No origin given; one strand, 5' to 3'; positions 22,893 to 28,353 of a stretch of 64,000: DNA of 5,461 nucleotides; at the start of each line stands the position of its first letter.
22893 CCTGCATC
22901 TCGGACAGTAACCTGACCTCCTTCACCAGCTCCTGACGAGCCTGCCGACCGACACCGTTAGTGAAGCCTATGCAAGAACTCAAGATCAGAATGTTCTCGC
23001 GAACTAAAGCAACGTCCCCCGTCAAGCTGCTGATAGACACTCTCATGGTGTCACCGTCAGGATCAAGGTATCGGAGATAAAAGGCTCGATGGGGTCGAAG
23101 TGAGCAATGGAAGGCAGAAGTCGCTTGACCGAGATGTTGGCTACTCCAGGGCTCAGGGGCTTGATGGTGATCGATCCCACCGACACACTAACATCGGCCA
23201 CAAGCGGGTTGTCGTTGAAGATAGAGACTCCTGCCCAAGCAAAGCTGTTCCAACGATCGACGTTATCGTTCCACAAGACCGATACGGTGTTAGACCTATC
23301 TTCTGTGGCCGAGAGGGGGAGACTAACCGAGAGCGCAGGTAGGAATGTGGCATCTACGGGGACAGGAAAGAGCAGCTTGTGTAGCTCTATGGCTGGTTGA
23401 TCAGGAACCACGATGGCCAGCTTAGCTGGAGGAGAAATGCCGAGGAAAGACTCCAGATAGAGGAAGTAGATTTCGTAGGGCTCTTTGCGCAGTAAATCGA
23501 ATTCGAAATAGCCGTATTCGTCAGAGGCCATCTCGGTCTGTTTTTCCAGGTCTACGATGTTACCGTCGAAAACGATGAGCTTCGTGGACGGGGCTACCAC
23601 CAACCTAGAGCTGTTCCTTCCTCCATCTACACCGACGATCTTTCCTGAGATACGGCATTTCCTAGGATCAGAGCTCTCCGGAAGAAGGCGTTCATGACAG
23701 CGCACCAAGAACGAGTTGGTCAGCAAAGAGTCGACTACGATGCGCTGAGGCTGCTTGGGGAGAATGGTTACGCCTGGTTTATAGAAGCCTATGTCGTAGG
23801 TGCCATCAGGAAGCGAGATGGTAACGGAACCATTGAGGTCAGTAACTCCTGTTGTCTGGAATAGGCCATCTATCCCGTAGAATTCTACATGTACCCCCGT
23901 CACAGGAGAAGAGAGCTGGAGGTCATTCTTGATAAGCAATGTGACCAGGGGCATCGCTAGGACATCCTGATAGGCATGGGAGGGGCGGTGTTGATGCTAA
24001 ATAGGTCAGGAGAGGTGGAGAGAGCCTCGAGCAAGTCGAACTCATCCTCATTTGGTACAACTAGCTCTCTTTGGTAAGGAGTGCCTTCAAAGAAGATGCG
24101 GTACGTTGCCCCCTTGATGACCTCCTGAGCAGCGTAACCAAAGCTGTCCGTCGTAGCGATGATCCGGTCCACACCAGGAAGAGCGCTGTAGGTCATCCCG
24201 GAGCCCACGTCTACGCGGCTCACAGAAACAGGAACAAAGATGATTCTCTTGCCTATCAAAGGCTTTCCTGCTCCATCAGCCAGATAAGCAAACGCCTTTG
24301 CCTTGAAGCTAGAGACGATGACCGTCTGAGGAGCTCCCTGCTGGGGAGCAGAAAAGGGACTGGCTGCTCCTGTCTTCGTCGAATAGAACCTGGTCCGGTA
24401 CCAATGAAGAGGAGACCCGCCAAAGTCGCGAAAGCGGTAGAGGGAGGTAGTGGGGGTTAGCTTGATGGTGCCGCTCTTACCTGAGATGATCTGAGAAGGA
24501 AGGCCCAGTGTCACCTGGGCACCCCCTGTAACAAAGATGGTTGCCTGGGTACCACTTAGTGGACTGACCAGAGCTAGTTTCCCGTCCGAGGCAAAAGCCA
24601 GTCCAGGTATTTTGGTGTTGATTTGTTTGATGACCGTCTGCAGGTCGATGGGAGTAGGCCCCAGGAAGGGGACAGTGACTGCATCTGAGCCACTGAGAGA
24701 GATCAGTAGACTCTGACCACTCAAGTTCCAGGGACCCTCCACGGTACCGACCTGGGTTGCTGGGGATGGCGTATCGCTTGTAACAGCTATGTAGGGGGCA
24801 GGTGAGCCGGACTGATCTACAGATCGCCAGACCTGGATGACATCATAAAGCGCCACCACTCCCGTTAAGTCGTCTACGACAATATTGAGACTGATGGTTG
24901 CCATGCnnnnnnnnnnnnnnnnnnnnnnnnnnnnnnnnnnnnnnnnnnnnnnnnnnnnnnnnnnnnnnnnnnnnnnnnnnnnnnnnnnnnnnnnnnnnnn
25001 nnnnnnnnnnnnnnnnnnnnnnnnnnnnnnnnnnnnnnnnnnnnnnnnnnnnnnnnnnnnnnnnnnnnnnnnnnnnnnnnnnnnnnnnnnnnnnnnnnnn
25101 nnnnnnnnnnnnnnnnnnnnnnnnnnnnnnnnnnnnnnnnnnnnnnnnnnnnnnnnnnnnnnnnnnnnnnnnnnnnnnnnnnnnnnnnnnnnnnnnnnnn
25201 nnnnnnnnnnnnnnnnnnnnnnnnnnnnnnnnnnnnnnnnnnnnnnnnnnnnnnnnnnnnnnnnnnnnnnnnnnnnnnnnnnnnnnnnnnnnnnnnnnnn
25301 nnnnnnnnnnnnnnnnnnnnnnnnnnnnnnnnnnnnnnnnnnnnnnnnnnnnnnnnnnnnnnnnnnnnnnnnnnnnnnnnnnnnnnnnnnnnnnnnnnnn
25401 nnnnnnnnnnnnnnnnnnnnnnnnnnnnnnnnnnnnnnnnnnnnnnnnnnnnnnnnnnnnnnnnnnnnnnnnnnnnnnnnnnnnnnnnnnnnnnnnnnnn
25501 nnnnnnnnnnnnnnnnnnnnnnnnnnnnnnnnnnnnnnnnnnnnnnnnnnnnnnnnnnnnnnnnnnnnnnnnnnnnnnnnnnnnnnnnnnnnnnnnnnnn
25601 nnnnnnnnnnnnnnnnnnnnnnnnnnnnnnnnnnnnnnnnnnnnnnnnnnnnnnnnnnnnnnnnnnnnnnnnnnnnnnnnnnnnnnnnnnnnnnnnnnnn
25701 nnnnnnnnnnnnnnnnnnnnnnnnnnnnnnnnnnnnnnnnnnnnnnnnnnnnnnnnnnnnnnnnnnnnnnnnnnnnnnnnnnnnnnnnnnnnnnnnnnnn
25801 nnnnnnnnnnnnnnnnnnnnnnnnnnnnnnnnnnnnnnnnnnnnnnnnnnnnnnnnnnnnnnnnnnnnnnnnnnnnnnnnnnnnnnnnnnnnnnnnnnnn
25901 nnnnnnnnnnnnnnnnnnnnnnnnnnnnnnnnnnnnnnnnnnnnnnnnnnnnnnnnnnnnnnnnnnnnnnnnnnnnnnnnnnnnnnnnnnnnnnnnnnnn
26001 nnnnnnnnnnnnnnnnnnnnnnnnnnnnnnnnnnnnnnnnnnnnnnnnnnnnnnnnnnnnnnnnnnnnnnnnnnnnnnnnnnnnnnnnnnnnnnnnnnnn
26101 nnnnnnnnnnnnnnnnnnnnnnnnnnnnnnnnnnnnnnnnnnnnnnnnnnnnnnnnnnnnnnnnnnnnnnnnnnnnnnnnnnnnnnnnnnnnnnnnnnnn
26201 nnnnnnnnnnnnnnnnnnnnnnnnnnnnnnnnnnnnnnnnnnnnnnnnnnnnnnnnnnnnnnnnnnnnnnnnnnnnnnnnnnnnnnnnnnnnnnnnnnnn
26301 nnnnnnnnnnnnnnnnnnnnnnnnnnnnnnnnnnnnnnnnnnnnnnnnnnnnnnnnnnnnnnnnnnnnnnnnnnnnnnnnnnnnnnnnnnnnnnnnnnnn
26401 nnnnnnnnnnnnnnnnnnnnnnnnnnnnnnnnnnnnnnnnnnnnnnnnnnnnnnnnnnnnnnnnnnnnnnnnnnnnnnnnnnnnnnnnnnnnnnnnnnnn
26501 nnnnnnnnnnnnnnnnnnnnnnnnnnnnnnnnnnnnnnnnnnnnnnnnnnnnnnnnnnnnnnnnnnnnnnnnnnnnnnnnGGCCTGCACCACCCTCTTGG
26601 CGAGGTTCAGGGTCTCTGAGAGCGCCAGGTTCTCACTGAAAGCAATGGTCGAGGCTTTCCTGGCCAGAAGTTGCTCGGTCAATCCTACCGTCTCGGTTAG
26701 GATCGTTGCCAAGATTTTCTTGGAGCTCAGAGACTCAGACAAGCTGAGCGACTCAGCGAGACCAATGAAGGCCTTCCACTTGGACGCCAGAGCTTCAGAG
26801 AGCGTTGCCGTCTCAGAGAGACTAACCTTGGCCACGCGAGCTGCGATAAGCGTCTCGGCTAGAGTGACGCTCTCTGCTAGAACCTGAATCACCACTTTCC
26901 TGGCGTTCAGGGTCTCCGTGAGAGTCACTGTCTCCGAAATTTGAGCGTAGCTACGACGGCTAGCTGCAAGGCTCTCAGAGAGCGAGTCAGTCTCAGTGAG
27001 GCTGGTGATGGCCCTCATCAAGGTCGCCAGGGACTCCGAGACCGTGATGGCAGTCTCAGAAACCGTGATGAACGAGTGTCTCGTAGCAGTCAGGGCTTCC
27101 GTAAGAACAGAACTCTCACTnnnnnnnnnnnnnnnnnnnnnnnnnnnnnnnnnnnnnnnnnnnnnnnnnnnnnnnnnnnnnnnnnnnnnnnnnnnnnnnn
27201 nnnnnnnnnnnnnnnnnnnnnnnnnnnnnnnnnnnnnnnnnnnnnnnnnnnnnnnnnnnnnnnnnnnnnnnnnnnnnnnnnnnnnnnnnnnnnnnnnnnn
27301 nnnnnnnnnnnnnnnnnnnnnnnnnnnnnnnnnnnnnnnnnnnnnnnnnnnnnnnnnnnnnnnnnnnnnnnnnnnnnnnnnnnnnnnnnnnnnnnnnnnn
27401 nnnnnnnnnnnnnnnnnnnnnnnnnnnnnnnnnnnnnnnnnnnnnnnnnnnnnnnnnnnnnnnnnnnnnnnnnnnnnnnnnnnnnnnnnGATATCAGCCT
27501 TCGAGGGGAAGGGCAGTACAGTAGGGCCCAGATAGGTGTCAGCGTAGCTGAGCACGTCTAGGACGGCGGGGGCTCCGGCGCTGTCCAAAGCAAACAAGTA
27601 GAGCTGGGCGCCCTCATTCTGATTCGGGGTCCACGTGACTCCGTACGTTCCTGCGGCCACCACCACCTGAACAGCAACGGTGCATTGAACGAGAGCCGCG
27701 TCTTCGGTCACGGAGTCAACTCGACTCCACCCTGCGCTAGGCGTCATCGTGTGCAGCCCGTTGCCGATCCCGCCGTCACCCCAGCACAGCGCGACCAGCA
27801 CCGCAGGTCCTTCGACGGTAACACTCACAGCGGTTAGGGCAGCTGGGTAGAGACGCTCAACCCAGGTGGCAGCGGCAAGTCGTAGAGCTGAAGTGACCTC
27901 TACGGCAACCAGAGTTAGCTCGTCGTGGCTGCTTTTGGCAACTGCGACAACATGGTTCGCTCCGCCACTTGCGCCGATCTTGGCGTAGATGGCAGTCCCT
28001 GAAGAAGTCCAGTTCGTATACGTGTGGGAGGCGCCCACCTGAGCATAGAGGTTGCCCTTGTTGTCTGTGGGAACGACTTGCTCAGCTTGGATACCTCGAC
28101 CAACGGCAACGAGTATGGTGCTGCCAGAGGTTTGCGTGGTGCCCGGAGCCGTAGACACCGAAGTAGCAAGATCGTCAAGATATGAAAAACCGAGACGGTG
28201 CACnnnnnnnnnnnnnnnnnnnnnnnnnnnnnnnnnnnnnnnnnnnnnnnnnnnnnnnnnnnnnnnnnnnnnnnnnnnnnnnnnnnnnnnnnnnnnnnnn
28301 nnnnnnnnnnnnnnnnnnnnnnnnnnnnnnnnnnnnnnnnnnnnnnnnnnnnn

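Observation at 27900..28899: Sharp GC-content island (~70% against ~55-60% background) confined to the N-terminal domain of the repeat protein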

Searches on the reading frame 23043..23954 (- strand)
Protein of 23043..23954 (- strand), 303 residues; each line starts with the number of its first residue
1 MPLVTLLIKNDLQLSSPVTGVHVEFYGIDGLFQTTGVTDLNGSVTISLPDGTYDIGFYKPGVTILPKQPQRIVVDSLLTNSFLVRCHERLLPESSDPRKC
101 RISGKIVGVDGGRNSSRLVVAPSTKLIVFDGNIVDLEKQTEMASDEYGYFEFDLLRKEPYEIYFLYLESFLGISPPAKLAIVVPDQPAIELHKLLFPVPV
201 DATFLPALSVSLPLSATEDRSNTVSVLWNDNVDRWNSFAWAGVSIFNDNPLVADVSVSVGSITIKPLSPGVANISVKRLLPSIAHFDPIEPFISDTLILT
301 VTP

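Call 10: search_protein_families(library=pfam, proteins=[window:23043-23954:-], max_evalue=0.01)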
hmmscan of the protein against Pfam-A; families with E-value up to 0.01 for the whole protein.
window:23043-23954:- (303 aa): 3 families
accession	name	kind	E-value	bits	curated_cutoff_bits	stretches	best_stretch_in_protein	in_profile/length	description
PF13620.12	CarboxypepD_reg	-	8.4e-06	26.5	32.3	0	16-62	12-59/82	Carboxypeptidase regulatory-like domain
PF13715.12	CarbopepD_reg_2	-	0.001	19.5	32.2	0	132-167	18-53/88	CarboxypepD_reg-like domain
PF17210.9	SdrD_B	-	0.002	18.7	29.7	0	16-61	22-68/112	SdrD B-like domain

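Call 11: search_protein_families(library=phrogs, proteins=[window:23043-23954:-], max_evalue=0.01)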
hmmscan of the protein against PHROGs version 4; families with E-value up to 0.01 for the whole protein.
window:23043-23954:- (303 aa): 0 families

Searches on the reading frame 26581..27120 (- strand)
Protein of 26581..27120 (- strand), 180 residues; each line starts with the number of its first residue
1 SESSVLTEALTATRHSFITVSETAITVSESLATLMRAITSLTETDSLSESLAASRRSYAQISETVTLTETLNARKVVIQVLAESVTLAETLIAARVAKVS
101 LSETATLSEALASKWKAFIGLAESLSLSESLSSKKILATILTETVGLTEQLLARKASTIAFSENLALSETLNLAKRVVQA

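Call 67: predict_structure(alignment_id=A5)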
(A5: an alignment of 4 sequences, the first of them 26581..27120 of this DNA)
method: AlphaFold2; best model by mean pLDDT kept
length: 180 residues; sequences in the alignment: 4
mean_pLDDT: 55.1   pTM: 0.22
mean pLDDT of the five models: 55.1, 42.2, 42.1, 36.7, 36.4
residues with pLDDT >= 90: 0; 70-90: 1; 50-70: 135; < 50: 44
segments of 3 or more residues with pLDDT < 50: 19-22, 60-65, 120-134
pLDDT, mean of each block of 10 residues (from residue 1): 58 52 51 50 53 52 51 64 61 53 51 51 44 52 63 62 60 64
secondary structure, 60 per line:
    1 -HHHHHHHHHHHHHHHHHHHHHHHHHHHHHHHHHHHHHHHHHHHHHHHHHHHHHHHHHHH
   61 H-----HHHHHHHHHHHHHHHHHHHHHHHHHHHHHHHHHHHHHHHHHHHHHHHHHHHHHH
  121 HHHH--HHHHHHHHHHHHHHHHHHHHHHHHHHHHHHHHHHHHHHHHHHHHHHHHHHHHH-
elements in order: H2-61 H67-124 H127-179
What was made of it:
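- Tried and rejected: AF2 on four non-overlapping repeat blocks gave pLDDT 55 and is not interpretable (call 67).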

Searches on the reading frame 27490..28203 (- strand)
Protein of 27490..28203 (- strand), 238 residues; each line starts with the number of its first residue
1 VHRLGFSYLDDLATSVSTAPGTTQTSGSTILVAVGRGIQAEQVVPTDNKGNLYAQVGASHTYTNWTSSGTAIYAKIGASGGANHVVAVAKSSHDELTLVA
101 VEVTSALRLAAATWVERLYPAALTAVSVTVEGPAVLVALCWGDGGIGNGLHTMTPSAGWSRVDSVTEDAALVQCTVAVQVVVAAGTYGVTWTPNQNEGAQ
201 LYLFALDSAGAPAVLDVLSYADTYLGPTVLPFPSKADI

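Call 88: search_protein_families(library=phrogs, proteins=[window:27490-28203:-], max_evalue=0.1)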
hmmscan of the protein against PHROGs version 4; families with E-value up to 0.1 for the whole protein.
window:27490-28203:- (238 aa): 1 family
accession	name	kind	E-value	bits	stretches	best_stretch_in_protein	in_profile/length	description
phrog_2106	-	tail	0.0044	17.1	1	21-192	213-377/386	minor tail protein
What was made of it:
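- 27598..28203 (-): Module copy 2, aa 233-434 (the HMM match covers aa 254-434). It is a divergent resident paralogue with native composition. It begins at a GTG codon (aa 233) and lacks the family-conserved His, Glu and Asp. There is a weak match to phrog_2106, minor tail protein, E = 0.0044 (call 88).
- Closest known: Actinophage 'minor tail proteins'. Same: Copy 2 gives a weak phrog_2106 hit, E = 0.0044 (call 88).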
